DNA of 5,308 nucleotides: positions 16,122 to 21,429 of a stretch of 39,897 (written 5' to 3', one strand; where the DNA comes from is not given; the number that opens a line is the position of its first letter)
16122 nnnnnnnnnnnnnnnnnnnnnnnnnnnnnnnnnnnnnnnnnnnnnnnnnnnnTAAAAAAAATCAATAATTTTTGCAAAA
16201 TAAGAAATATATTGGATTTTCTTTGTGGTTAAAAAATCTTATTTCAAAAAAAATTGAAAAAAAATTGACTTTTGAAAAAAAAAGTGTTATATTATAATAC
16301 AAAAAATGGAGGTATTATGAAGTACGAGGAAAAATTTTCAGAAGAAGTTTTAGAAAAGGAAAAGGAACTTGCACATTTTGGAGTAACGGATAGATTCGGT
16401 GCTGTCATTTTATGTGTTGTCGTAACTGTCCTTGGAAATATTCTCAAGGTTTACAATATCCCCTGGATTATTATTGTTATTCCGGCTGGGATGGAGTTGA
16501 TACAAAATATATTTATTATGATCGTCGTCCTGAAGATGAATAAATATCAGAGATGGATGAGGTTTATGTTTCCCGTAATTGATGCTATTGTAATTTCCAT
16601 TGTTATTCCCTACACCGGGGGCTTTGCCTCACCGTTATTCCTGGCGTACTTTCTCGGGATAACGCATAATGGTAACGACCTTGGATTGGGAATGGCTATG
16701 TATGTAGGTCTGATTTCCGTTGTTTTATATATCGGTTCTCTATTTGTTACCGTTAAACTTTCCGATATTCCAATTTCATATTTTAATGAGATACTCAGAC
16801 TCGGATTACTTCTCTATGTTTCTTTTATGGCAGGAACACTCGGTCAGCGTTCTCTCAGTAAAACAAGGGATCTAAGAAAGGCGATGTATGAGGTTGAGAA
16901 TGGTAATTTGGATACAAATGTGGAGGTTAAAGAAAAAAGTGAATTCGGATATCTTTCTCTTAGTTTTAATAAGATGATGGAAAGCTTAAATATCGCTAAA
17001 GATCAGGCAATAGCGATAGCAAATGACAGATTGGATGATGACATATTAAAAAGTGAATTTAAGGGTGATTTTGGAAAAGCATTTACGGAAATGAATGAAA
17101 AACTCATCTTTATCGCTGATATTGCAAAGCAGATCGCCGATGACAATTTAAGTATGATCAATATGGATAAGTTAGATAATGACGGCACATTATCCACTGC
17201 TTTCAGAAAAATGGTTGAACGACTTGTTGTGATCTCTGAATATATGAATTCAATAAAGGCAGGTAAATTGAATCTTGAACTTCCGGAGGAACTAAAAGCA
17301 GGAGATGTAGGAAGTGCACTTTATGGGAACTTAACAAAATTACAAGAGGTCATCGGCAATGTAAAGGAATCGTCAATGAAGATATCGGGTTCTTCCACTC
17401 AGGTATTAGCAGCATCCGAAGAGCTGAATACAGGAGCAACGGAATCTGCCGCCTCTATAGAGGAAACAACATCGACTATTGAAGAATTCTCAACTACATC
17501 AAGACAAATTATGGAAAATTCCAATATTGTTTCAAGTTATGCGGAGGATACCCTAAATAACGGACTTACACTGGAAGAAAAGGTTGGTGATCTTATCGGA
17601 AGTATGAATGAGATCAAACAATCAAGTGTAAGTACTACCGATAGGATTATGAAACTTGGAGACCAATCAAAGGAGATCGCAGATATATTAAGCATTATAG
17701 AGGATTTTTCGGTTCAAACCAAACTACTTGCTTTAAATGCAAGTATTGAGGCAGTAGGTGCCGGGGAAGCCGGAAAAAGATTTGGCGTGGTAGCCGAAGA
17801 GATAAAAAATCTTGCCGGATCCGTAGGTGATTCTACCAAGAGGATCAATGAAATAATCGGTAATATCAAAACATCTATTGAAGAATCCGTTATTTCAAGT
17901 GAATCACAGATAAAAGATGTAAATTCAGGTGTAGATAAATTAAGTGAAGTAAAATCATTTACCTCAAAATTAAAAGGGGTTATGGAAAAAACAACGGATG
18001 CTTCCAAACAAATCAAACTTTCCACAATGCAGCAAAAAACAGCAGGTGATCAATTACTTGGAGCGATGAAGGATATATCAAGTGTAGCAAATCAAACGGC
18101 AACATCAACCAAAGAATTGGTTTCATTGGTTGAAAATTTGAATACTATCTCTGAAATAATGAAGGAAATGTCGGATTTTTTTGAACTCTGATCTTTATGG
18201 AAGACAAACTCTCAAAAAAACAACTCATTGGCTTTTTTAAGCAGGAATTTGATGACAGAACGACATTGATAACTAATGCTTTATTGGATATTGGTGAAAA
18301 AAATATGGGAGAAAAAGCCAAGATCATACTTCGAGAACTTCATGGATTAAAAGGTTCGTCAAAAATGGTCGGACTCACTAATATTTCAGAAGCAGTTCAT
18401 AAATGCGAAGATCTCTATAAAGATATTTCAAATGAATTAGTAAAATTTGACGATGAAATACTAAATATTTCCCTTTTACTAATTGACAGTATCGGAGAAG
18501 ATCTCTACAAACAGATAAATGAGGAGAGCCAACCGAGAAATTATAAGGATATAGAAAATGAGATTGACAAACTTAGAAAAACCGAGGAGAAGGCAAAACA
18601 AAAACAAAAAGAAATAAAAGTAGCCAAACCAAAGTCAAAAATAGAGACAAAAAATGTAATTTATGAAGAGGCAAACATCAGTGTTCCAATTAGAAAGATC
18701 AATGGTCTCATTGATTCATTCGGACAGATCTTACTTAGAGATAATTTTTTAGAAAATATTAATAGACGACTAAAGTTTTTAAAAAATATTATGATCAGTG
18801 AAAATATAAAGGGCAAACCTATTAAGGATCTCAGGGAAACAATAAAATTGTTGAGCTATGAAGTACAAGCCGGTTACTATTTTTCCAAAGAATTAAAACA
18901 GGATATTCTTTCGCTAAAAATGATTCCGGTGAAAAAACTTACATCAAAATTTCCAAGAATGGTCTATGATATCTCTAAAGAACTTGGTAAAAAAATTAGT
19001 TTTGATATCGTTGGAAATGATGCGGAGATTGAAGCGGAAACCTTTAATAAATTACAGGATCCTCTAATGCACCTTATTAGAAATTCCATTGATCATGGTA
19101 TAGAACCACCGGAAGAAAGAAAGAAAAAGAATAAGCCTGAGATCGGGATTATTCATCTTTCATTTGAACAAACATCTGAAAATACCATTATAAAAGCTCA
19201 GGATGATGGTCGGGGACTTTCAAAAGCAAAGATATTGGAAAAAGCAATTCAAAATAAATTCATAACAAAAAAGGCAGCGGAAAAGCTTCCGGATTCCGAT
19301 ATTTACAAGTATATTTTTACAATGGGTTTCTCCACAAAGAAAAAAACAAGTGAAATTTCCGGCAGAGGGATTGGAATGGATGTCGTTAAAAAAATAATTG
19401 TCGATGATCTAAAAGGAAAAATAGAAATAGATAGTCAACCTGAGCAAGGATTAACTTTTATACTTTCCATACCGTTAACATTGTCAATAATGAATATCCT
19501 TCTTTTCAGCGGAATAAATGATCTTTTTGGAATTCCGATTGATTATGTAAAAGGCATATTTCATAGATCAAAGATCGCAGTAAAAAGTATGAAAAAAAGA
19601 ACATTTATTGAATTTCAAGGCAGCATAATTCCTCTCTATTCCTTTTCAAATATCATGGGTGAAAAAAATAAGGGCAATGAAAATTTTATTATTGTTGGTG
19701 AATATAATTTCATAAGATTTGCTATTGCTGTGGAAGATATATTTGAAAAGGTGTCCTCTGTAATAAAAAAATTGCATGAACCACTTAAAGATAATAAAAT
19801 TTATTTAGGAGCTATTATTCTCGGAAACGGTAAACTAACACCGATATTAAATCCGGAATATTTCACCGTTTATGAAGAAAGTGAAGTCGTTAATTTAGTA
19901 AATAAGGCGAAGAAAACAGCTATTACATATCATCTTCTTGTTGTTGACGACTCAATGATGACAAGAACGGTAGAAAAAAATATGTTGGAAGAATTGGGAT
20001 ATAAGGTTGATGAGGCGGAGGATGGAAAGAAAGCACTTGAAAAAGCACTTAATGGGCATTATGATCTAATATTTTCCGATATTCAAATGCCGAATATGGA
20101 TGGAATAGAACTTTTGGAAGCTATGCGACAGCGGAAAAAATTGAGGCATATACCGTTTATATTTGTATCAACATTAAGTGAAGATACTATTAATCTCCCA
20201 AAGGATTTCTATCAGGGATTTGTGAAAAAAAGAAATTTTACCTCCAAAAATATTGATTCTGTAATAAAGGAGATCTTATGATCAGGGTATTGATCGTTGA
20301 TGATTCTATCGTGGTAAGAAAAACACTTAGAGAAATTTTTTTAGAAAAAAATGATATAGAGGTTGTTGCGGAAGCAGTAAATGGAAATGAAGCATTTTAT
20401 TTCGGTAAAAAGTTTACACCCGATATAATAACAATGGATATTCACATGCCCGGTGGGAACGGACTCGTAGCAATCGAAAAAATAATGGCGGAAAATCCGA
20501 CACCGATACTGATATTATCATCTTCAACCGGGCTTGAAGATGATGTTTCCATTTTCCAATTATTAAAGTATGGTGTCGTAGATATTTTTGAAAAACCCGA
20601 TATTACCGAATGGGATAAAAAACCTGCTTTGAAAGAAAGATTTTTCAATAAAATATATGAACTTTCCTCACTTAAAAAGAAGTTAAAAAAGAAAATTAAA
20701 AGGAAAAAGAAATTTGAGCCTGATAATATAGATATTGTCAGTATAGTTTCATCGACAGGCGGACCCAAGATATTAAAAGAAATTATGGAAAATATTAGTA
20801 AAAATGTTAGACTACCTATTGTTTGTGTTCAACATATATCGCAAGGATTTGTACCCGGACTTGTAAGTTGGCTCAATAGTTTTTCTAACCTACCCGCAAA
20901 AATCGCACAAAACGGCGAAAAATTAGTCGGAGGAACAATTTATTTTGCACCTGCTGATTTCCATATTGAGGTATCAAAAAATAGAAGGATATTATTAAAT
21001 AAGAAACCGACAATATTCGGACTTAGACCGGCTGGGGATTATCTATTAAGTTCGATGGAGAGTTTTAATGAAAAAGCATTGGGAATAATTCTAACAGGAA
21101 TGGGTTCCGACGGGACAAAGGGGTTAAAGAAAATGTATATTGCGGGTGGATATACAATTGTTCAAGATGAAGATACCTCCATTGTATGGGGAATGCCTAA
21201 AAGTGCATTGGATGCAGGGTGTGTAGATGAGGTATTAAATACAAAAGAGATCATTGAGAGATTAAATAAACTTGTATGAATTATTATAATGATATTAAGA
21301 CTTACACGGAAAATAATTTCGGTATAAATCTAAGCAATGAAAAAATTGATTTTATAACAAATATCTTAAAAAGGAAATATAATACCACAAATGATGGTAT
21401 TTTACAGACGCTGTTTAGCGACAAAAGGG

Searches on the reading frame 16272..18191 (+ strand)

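Call 25: search_protein_families(library=pfam, proteins=[window:16272-18191:+])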
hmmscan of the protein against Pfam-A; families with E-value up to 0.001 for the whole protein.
window:16272-18191:+ (639 aa): 2 families
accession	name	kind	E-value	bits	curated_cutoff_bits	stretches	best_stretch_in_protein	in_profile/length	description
PF00015.26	MCPsignal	-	6.6e-28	98.1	34.6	1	424-605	4-171/172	Methyl-accepting chemotaxis protein (MCP) signalling domain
PF00672.30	HAMP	-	2.8e-09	37.6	25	1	193-240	5-52/53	HAMP domain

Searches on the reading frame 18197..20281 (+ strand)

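Call 25: search_protein_families(library=pfam, proteins=[window:18197-20281:+])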
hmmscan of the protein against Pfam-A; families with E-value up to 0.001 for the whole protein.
window:18197-20281:+ (694 aa): 4 families
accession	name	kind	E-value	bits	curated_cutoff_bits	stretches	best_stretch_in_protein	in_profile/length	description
PF00072.30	Response_reg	-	1.3e-20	74.1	30.2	1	581-666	2-87/111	Response regulator receiver domain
PF02518.31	HATPase_c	-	1.4e-14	54.9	26.4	1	287-428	3-110/111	Histidine kinase-, DNA gyrase B-, and HSP90-like ATPase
PF01584.24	CheW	-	2.8e-13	50.1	23.5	1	435-554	3-131/138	CheW-like domain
PF01627.28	Hpt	-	3.7e-09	37.1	24.6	1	10-80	2-69/84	Hpt domain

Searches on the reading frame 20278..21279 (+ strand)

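Call 25: search_protein_families(library=pfam, proteins=[window:20278-21279:+])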
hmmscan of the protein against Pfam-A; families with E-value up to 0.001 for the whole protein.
window:20278-21279:+ (333 aa): 3 families
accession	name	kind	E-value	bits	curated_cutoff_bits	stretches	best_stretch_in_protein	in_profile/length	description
PF01339.22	CheB_methylest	-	3.8e-53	180.2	24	1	154-329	1-174/174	CheB methylesterase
PF00072.30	Response_reg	-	8e-18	65.1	30.2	1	4-107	1-100/111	Response regulator receiver domain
PF18139.7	LSDAT_euk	-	0.00027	20.9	25.7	1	131-186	156-212/266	SLOG in TRPM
